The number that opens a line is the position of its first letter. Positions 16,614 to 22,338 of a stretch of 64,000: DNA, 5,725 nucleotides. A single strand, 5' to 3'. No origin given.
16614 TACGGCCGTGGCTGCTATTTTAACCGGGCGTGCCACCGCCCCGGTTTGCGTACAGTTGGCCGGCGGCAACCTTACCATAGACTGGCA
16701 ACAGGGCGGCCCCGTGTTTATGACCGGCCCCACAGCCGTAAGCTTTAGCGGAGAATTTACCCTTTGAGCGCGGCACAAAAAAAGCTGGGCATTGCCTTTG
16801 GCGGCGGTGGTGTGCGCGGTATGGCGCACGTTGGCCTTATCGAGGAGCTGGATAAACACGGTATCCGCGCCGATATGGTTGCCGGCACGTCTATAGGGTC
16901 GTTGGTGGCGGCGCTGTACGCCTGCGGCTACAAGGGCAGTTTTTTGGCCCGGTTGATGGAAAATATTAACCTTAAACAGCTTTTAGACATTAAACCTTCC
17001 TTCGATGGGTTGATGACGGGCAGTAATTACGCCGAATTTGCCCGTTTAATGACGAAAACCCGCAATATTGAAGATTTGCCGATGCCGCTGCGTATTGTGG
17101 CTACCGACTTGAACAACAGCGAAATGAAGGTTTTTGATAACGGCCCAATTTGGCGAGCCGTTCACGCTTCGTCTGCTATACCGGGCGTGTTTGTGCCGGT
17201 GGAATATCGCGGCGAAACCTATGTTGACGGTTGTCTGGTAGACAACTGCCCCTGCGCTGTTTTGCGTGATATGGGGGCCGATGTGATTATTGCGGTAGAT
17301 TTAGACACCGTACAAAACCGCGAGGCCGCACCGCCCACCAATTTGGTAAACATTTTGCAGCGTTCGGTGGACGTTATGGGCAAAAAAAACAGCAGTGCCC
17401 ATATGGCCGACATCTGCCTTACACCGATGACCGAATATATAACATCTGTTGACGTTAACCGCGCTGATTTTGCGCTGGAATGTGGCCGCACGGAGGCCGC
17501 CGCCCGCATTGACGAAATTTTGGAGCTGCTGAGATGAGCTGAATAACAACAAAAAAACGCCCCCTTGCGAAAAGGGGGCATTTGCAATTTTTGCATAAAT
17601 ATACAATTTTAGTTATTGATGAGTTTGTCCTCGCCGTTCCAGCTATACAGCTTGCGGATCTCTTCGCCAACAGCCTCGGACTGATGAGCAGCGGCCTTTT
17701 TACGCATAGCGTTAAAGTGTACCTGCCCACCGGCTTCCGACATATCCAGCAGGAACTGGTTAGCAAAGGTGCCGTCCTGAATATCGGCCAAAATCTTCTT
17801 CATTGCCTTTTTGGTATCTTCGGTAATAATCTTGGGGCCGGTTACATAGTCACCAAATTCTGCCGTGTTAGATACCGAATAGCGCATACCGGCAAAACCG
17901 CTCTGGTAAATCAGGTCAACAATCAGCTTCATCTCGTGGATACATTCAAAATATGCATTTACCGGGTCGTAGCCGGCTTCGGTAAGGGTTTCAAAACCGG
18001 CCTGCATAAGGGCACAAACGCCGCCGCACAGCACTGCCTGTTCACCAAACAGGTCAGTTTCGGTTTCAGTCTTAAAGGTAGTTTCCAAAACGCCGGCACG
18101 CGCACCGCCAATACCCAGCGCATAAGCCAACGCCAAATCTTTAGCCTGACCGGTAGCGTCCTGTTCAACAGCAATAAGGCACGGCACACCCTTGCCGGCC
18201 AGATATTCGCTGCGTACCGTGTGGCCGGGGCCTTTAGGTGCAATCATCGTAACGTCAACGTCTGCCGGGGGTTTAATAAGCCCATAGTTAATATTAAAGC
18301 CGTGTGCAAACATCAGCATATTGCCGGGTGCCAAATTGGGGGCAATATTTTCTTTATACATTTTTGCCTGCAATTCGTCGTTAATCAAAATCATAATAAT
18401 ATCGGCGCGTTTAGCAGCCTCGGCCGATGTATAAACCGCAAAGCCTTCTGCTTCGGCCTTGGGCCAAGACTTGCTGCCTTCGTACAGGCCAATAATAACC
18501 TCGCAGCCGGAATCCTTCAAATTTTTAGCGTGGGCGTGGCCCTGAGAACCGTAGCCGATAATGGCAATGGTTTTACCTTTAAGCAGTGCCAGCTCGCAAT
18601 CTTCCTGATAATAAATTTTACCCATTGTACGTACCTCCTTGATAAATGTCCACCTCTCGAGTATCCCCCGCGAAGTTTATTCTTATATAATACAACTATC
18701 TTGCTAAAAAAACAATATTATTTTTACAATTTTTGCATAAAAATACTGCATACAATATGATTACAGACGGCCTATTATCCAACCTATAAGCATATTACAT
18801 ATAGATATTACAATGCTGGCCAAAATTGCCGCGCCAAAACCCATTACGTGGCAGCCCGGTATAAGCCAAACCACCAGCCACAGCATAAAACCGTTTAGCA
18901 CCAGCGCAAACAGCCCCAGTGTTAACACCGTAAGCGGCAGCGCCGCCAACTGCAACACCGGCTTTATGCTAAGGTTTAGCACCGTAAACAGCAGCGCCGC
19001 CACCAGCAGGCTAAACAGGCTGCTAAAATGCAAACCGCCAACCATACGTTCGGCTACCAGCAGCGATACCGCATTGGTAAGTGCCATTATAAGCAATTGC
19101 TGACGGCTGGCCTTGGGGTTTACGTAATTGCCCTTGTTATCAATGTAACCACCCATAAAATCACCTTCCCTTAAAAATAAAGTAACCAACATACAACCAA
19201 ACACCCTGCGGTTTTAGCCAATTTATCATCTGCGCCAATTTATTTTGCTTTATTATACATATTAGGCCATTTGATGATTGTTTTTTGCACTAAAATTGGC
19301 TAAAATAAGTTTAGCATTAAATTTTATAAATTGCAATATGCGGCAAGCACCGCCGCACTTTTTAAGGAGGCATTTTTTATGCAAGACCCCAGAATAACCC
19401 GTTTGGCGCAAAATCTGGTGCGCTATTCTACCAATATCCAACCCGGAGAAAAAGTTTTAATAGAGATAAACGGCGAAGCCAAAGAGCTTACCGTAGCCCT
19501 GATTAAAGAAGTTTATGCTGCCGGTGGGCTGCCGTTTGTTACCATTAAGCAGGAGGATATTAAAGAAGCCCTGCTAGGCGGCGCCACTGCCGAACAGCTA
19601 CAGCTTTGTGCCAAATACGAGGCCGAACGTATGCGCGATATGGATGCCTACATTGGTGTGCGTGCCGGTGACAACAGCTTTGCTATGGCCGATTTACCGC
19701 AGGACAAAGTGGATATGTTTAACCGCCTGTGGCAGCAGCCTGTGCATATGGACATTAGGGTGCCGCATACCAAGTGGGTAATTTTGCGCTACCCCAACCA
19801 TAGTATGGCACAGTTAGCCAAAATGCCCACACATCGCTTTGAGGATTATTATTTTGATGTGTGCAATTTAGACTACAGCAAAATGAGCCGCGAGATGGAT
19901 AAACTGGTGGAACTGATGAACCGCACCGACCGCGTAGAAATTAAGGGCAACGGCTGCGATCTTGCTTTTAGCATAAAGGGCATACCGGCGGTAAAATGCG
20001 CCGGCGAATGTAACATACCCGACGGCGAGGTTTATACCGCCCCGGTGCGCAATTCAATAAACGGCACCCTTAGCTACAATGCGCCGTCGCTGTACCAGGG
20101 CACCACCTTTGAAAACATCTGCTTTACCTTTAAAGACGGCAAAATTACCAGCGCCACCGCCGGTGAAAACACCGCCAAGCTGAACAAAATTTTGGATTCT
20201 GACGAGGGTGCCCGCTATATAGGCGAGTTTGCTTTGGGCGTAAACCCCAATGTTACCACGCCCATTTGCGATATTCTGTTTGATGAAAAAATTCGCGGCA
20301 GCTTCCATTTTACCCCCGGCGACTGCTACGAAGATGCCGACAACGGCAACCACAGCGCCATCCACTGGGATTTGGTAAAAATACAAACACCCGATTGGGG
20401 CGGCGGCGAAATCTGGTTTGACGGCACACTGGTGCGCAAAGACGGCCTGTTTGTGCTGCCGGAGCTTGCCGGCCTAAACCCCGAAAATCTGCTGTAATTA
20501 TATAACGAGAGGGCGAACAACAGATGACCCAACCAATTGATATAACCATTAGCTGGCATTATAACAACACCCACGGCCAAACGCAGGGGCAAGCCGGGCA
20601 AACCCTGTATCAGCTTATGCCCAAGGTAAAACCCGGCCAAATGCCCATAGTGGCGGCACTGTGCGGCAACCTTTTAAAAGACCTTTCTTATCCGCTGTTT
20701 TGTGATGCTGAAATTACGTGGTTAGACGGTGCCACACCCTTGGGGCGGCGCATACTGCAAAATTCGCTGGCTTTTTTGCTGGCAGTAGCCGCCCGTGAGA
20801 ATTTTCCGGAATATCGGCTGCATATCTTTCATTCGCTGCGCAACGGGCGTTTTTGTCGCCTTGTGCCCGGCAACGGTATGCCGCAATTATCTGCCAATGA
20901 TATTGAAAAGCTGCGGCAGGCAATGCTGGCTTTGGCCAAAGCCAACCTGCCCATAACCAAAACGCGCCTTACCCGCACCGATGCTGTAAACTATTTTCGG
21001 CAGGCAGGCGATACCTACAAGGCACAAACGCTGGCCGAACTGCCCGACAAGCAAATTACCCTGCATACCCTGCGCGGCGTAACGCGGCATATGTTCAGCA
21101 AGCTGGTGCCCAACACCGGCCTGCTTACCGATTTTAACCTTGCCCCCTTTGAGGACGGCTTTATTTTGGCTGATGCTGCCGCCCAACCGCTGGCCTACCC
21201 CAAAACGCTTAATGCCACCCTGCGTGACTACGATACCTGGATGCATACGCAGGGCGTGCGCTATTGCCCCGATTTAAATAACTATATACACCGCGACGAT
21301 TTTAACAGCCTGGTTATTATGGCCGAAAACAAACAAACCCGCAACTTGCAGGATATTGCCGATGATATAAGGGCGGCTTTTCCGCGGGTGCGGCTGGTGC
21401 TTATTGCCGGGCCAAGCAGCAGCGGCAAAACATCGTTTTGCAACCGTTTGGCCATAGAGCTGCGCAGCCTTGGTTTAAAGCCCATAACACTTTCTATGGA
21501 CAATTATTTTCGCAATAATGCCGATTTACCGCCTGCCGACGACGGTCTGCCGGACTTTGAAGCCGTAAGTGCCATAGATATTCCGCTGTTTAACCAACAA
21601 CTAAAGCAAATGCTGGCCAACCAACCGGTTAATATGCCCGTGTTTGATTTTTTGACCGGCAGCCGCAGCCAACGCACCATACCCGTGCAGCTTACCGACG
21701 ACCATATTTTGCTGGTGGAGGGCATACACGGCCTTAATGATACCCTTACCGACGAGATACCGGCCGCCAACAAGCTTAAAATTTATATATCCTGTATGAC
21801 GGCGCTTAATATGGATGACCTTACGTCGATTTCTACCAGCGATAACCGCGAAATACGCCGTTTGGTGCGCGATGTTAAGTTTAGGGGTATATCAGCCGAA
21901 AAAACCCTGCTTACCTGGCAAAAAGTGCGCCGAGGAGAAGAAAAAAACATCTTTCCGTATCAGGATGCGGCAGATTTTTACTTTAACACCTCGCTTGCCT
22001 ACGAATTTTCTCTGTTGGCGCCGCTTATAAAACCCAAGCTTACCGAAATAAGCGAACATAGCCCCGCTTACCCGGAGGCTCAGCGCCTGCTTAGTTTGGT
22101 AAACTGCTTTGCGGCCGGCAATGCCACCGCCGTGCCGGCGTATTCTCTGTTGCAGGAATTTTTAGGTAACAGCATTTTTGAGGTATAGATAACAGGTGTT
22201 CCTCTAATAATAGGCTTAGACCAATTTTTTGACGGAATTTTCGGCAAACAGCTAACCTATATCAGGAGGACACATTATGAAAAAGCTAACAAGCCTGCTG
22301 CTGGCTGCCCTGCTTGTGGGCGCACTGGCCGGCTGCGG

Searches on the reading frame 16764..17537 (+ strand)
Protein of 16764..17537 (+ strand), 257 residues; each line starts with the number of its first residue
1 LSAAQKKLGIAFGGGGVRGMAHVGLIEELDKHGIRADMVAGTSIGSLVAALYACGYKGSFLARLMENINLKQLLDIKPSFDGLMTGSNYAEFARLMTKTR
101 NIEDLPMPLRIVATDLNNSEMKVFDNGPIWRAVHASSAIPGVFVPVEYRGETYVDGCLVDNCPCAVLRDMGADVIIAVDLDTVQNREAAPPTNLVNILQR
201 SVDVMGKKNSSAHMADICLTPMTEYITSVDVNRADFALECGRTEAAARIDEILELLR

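Call 51: search_protein_families(library=pfam, proteins=[window:16764-17537:+])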
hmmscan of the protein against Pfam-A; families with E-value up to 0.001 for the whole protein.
window:16764-17537:+ (257 aa): 1 family
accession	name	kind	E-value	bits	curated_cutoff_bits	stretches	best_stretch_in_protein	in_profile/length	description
PF01734.28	Patatin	-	1.5e-35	123.5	27.7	1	11-166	2-189/191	Patatin-like phospholipase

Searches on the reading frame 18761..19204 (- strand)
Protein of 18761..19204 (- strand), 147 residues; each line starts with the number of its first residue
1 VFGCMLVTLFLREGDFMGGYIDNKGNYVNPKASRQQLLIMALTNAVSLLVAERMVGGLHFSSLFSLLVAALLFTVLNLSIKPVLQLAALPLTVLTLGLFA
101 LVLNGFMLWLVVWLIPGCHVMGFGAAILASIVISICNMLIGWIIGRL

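Call 51: search_protein_families(library=pfam, proteins=[window:18761-19204:-])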
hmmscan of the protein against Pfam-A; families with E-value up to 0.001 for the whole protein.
window:18761-19204:- (147 aa): 1 family
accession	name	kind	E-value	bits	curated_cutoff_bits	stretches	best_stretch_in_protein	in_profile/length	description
PF04020.18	Phage_holin_4_2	-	1.8e-27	96.4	28.8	1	36-139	2-105/105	Mycobacterial 4 TMS phage holin, superfamily IV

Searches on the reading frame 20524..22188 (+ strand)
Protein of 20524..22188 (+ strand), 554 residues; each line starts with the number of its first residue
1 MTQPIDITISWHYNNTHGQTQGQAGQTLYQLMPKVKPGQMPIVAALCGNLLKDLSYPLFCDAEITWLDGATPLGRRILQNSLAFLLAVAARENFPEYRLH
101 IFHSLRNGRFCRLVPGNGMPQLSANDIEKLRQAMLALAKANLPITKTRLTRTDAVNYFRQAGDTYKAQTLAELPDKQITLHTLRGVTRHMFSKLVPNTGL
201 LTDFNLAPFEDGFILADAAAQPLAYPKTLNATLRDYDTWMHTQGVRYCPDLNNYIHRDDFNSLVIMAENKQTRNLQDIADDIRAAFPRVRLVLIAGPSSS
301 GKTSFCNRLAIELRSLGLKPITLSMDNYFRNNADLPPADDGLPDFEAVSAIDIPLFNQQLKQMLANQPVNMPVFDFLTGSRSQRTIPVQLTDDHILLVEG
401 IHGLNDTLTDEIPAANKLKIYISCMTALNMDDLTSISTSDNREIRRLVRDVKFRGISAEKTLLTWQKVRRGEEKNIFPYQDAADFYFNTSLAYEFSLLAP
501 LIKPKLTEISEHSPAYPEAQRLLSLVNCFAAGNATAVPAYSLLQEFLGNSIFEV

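Call 51: search_protein_families(library=pfam, proteins=[window:20524-22188:+])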
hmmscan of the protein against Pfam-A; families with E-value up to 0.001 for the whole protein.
window:20524-22188:+ (554 aa): 1 family
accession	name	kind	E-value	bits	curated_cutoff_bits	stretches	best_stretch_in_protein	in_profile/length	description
PF00485.24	PRK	-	3.5e-13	50.2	22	1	294-488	4-188/196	Phosphoribulokinase / Uridine kinase family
